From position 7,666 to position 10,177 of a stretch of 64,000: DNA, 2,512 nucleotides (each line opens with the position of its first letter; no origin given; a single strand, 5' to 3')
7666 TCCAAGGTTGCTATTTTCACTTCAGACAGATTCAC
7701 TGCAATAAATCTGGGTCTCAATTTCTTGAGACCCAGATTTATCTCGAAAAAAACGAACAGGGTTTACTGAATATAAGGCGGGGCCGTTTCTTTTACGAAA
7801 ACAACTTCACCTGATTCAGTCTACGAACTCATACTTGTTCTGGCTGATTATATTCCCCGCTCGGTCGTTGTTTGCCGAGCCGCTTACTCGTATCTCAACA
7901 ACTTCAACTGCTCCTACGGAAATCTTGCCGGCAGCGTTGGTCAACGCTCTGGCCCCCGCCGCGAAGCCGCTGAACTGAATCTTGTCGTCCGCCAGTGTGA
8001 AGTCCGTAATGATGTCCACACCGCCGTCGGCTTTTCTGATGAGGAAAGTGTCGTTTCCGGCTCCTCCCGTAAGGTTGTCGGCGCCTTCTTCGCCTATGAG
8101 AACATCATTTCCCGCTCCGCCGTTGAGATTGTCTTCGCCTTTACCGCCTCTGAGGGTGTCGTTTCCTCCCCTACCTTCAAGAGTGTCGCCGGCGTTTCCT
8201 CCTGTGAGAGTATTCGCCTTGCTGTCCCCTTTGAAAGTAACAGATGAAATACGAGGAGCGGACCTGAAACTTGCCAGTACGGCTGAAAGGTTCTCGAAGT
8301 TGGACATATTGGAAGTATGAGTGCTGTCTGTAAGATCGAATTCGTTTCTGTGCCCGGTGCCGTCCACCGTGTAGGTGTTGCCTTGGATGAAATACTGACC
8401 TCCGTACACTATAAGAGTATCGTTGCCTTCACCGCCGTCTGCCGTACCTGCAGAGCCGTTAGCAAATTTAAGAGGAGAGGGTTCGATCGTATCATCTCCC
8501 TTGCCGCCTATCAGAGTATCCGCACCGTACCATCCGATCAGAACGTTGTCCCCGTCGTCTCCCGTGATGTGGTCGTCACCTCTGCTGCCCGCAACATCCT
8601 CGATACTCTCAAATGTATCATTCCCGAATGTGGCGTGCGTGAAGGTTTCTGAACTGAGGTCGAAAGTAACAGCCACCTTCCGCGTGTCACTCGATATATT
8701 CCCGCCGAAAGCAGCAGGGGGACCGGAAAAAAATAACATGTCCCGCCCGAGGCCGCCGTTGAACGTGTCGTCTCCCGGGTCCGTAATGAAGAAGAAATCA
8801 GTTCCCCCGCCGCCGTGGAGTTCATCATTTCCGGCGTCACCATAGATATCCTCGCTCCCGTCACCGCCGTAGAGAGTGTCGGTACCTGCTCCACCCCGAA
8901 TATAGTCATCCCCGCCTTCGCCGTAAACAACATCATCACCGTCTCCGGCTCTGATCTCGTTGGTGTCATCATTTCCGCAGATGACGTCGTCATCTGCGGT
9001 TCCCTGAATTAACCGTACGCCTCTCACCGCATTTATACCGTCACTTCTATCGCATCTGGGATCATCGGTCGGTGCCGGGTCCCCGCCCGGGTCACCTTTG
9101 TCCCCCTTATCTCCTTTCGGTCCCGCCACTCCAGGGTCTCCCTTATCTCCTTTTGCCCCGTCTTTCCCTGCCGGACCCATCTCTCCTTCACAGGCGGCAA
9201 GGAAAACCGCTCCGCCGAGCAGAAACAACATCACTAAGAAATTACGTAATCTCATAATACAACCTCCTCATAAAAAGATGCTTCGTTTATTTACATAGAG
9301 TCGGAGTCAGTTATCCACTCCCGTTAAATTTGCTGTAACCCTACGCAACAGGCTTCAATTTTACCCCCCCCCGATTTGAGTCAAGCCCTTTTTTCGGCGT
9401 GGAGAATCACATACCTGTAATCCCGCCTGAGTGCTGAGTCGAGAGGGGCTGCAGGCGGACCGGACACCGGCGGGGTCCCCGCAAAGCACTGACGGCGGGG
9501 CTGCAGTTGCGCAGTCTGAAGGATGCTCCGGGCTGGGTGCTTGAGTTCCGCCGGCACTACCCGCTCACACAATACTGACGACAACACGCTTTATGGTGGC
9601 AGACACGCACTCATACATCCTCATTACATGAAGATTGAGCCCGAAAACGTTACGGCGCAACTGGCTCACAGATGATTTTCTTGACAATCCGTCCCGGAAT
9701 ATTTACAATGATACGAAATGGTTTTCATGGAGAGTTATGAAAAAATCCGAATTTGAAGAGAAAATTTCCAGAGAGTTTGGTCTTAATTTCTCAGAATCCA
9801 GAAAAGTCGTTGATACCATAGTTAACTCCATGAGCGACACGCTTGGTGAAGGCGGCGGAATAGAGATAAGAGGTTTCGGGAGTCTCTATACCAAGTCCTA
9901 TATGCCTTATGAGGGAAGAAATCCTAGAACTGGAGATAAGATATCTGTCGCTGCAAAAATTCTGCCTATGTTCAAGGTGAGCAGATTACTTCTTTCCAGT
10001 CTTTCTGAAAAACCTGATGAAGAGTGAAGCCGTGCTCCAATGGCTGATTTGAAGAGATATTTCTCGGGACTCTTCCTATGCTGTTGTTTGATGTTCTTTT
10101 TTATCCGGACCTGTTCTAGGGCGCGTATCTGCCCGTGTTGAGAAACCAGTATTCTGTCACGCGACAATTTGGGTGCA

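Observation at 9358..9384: Paralog 1 copy of the poly-G promoter (minus strand)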

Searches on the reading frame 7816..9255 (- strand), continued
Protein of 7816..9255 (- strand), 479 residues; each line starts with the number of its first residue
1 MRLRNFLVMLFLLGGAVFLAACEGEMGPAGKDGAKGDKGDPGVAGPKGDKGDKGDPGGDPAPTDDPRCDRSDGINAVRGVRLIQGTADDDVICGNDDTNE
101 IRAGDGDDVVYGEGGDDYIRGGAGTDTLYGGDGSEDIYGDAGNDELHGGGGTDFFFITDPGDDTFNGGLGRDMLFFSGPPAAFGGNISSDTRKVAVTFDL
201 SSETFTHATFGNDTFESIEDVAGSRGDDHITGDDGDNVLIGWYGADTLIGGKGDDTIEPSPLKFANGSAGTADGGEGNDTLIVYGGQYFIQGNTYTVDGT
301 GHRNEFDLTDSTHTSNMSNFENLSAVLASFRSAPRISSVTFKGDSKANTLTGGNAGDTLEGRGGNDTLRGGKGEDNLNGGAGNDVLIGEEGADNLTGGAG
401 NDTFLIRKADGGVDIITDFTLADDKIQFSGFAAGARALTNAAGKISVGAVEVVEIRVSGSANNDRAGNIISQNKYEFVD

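Call 57: predict_structure(alignment_id=A5)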
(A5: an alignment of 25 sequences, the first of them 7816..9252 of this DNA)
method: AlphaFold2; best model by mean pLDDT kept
length: 478 residues; sequences in the alignment: 25
mean_pLDDT: 81.5   pTM: 0.78
mean pLDDT of the five models: 81.5, 80.8, 80.2, 79.7, 78.9
residues with pLDDT >= 90: 242; 70-90: 128; 50-70: 60; < 50: 48
segments of 3 or more residues with pLDDT < 50: 17-39, 54-61, 374-386
pLDDT, mean of each block of 10 residues (from residue 1): 65 50 35 41 52 47 72 85 93 91 95 91 95 92 94 89 94 87 69 86 86 94 89 94 88 89 62 94 81 70 83 76 87 86 95 92 92 43 50 95 85 93 94 93 94 96 98 95
secondary structure, 60 per line:
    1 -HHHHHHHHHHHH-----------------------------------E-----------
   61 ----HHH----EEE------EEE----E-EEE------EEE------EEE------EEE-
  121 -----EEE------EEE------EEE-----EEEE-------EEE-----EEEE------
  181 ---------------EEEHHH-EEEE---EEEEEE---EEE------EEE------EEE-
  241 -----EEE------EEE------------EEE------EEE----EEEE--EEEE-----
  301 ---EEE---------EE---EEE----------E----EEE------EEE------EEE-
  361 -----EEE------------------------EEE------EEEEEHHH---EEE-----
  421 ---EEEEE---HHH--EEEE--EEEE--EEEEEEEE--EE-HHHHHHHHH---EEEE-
elements in order: H2-13 E72-74 E81-83 E90-92 E99-101 E108-110 E117-119 E126-128 E135-137 E144-146 E152-155 E163-165 E171-174 E196-198 E203-206 E210-215 E219-221 E228-230 E237-239 E246-248 E255-257 E270-272 E279-281 E286-289 E292-295 E304-306 E321-323 E339-341 E348-350 E357-359 E366-368 E393-395 E402-406 E413-415 E424-428 E437-440 E443-446 E449-456 H462-470 E474-477
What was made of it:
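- On Bacterial collagen-like proteins: The region is modelled at low confidence as a monomer (call 57).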

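Call 61: fold_search(model_id=the predicted structure, library=pdb)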
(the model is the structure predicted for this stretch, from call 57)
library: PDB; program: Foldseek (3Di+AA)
matches with E <= 10: 161; with E <= 0.001: 4
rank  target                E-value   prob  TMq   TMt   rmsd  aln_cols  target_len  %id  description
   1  7usl_C                2.9e-07  1.00  0.21  0.16  15.6       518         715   20  Integrin alphaM/beta2 ectodomain in complex with adenylate cyclase toxin RTX751 and M1F5 Fab (released 2022-08-17)
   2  7rah_E                3.6e-06  1.00  0.26  0.34  13.8       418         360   23  Adenylate cyclase toxin RTX domain fragment bound to M1H5 Fab and M2B10 Fab (released 2021-09-15)
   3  6sus                  1.1e-04  1.00  0.24  0.41  13.7       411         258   19  Crystal structure of RTX domain blocks IV and V of adenylate cyclase toxin from Bordetella pertussis (released 2020-09-16)
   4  2zj6                  8.4e-04  0.98  0.14  0.12  15.5       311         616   20  Crystal structure of D337A mutant of Pseudomonas sp. MIS38 lipase (released 2008-12-02)
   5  1k7g                  1.6e-03  1.00  0.20  0.21  11.5       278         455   19  PrtC from Erwinia chrysanthemi (released 2002-10-19)
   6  2z8x                  1.6e-03  0.92  0.16  0.13  15.4       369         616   19  Crystal structure of extracellular lipase from Pseudomonas sp. MIS38 (released 2007-10-30)
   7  2zvd_A                2.0e-03  0.99  0.17  0.14  17.2       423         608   16  Crystal structure of Pseudomonas sp. MIS38 lipase in an open conformation (released 2009-11-10)
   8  1k7q                  2.3e-03  1.00  0.19  0.19  11.8       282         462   20  PrtC from Erwinia chrysanthemi: E189A mutant (released 2002-10-20)
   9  1k7i                  2.4e-03  1.00  0.19  0.20  11.8       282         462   20  PrtC from Erwinia chrysanthemi: Y228F mutant (released 2002-10-19)
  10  2zj7                  2.5e-03  0.93  0.16  0.14  15.5       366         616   20  Crystal structure of D157A mutant of Pseudomonas sp. MIS38 lipase (released 2008-12-02)
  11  3a6z_A                2.7e-03  0.92  0.14  0.12  15.2       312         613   21  Crystal structure of Pseudomonas sp. MIS38 lipase (PML) in the open conformation following dialysis against Ca-free bu (released 2010-05-26)
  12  2z8z                  2.8e-03  0.92  0.17  0.14  15.8       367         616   18  Crystal structure of a platinum-bound S445C mutant of Pseudomonas sp. MIS38 lipase (released 2007-10-30)
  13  1go7                  3.2e-03  1.00  0.20  0.21  12.2       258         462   20  The metzincin's methionine: PrtC M226C-E189K double mutant (released 2002-10-17)
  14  3hbu_P                4.0e-03  1.00  0.18  0.18  12.0       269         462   20  PrtC methionine mutants: M226H DESY (released 2009-07-21)
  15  3hb2                  4.4e-03  1.00  0.19  0.20  12.1       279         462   20  PrtC methionine mutants: M226I (released 2009-08-04)
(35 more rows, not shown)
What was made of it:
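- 7816..9255 (-): Paralog 1 gene, 479 aa: signal peptide with LAAC lipobox, about 10 Gly-X-Y triplets, RTX beta-roll. Calls 57 and 61 (model pLDDT 81.5; best PDB matches are CyaA RTX blocks).
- On RTX proteins exported by type I secretion: AlphaFold model pLDDT 81.5, matching CyaA RTX blocks and the serralysin C-terminal domain (calls 57, 61).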

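Call 64: find_encoding_contigs(protein=P0124, flank=1500, max_places=6)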
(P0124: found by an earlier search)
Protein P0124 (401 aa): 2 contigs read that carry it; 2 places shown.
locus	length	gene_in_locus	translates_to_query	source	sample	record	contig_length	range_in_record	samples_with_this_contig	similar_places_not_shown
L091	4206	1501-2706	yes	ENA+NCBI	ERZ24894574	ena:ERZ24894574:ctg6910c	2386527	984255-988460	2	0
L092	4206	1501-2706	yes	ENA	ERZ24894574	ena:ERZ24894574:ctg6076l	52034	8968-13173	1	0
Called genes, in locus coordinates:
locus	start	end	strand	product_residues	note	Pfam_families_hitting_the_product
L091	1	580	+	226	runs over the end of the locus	PF00814:TsaD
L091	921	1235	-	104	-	-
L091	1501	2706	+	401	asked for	PF01391:Collagen (weak), PF00353:HemolysinCabind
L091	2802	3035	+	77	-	-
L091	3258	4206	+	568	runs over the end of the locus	PF02776:TPP_enzyme_N, PF00205:TPP_enzyme_M, PF02775:TPP_enzyme_C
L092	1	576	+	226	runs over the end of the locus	PF00814:TsaD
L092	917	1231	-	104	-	-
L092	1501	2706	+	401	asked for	PF01391:Collagen (weak), PF00353:HemolysinCabind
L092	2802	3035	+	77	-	-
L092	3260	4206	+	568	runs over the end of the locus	PF02776:TPP_enzyme_N, PF00205:TPP_enzyme_M, PF02775:TPP_enzyme_C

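Call 66: find_encoding_contigs(protein=P0034, flank=1500, max_places=6)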
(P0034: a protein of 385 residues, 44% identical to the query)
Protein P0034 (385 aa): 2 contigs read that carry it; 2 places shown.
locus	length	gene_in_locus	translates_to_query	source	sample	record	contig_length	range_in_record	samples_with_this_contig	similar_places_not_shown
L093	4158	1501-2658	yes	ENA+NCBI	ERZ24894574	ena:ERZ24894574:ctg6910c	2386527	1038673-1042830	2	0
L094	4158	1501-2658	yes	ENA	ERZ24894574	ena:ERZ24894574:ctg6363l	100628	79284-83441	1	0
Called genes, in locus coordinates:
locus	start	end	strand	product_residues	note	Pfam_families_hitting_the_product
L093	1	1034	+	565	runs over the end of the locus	PF00999:Na_H_Exchanger, PF02254:TrkA_N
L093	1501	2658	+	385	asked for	PF01391:Collagen (weak), PF00353:HemolysinCabind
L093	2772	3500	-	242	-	PF00702:Hydrolase, PF13419:HAD_2, PF13242:Hydrolase_like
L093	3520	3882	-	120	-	PF01903:CbiX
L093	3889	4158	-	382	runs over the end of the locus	PF04389:Peptidase_M28, PF01546:Peptidase_M20, PF05343:Peptidase_M42, PF07687:M20_dimer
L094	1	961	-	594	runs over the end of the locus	PF14236:DruA, PF13808:DDE_Tnp_1_assoc, PF01609:DDE_Tnp_1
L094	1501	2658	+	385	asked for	PF01391:Collagen (weak), PF00353:HemolysinCabind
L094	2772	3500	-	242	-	PF00702:Hydrolase, PF13419:HAD_2, PF13242:Hydrolase_like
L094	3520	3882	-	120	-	PF01903:CbiX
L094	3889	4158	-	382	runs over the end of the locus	PF04389:Peptidase_M28, PF01546:Peptidase_M20, PF05343:Peptidase_M42, PF07687:M20_dimer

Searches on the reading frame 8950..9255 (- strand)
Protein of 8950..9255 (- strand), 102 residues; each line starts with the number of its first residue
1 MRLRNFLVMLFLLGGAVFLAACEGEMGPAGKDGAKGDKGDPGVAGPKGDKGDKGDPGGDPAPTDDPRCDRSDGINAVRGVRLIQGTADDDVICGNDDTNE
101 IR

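Call 60: find_related_loci(query=A6, collection=metagenome_contigs, flank=1500)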
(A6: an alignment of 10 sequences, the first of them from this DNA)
Query A6 (102 aa) in metagenome_contigs; peptide patterns used: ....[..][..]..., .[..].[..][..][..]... (x = any residue, [..] = any of these).
140 stretches matched a pattern, but none encodes a relative of the query by tblastn (E <= 1e-3).

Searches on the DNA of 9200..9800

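Call 34: search_rna_families(source=window, start=9200, end=9800, threshold=evalue, max_evalue=1)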
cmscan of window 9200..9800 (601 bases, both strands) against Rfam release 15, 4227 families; matches with E-value up to 1: 0.
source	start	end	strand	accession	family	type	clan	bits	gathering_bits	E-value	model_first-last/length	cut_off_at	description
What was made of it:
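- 9256..9357 (-): Predicted 5' leader, with the transcription start inferred near 9350-9352; includes the ribosome-binding site AGGAGG at 9263-9268. No Rfam match in 9200-9800 (call 34).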

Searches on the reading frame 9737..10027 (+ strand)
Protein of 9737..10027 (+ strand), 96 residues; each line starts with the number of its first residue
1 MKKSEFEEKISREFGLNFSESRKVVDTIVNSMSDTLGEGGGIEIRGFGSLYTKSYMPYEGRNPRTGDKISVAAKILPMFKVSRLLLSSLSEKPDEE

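Call 14: find_encoding_contigs(protein=window:9737-10027:+, flank=3000, max_places=10)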
Protein window:9737-10027:+ (96 aa): no gene with exactly this product is on record in the collection.

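Call 48: search_protein_families(library=pfam, proteins=[window:9737-10027:+], max_evalue=0.001)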
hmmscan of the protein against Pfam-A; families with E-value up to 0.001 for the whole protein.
window:9737-10027:+ (96 aa): 1 family
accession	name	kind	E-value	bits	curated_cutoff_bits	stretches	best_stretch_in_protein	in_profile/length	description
PF00216.26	Bac_DNA_binding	-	2.4e-19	69.8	22.4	1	1-87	1-87/90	Bacterial DNA-binding protein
